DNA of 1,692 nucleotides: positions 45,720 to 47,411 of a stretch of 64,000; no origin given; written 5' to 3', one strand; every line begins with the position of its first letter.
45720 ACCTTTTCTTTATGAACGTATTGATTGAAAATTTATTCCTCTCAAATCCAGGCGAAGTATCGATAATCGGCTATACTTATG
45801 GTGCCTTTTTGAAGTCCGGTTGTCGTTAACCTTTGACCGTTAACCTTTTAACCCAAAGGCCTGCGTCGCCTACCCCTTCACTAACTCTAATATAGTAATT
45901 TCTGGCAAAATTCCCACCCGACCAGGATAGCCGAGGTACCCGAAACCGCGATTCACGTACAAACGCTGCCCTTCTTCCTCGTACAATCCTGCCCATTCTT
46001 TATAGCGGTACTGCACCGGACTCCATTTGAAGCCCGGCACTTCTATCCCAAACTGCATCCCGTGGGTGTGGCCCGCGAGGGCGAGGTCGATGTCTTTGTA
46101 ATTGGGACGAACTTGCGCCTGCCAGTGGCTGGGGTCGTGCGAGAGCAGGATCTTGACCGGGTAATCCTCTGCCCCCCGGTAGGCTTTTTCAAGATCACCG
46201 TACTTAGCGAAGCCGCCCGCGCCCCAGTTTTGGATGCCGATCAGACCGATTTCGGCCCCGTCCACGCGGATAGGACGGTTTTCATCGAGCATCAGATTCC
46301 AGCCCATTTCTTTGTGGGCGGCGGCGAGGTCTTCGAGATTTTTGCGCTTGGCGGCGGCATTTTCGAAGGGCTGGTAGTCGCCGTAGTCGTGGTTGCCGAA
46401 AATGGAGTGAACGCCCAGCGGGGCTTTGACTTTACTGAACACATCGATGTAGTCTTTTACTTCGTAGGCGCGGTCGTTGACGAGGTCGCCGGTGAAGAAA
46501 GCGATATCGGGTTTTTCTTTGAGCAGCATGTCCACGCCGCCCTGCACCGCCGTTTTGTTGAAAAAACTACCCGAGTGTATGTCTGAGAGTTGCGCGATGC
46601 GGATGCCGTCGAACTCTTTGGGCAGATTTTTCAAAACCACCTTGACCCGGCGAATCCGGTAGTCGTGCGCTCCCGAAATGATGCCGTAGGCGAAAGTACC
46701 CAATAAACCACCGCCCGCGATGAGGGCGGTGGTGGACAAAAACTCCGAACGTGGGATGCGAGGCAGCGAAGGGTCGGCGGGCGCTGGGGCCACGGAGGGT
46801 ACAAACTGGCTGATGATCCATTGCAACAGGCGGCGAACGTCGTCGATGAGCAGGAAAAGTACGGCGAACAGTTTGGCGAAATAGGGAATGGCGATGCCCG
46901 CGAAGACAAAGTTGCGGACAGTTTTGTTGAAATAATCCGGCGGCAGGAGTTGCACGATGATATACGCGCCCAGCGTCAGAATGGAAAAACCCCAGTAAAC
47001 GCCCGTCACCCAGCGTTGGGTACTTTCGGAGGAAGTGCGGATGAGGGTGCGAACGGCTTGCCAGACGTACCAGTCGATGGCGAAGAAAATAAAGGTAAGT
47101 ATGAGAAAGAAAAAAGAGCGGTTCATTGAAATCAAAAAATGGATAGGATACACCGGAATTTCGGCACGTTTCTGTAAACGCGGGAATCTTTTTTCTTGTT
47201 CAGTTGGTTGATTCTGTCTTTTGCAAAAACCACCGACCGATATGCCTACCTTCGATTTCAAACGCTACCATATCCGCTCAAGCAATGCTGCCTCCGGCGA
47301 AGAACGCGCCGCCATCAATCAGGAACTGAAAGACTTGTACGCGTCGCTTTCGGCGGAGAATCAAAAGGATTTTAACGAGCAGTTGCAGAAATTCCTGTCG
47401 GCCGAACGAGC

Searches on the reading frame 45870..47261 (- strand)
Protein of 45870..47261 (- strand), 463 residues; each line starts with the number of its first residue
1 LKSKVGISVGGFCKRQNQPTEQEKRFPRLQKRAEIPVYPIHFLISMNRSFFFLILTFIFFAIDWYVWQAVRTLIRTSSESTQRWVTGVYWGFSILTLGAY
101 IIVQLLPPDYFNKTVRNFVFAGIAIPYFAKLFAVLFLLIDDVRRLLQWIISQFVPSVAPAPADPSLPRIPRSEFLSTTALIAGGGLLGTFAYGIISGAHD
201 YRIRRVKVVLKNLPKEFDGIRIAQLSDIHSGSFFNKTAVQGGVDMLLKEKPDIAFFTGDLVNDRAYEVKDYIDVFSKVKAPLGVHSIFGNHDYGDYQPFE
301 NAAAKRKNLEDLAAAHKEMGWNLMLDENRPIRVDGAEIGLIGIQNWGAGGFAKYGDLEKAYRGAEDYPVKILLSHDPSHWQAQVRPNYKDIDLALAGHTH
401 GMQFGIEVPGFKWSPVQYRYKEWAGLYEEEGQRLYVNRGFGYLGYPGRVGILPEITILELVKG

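Call 33: search_protein_families(library=pfam, proteins=[window:45870-47261:-])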
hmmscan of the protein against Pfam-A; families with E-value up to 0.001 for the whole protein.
window:45870-47261:- (463 aa): 2 families
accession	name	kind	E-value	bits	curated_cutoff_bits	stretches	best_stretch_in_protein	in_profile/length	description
PF00149.33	Metallophos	-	3e-13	51.1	21.5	1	220-401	1-190/191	Calcineurin-like phosphoesterase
PF12850.12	Metallophos_2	-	3.8e-05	24.2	27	1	221-401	2-118/154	Calcineurin-like phosphoesterase superfamily domain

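Call 65: search_protein_families(library=padloc, max_evalue=0.001, proteins=[window:45870-47261:-])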
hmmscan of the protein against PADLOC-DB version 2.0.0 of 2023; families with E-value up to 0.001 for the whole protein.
window:45870-47261:- (463 aa): 0 families
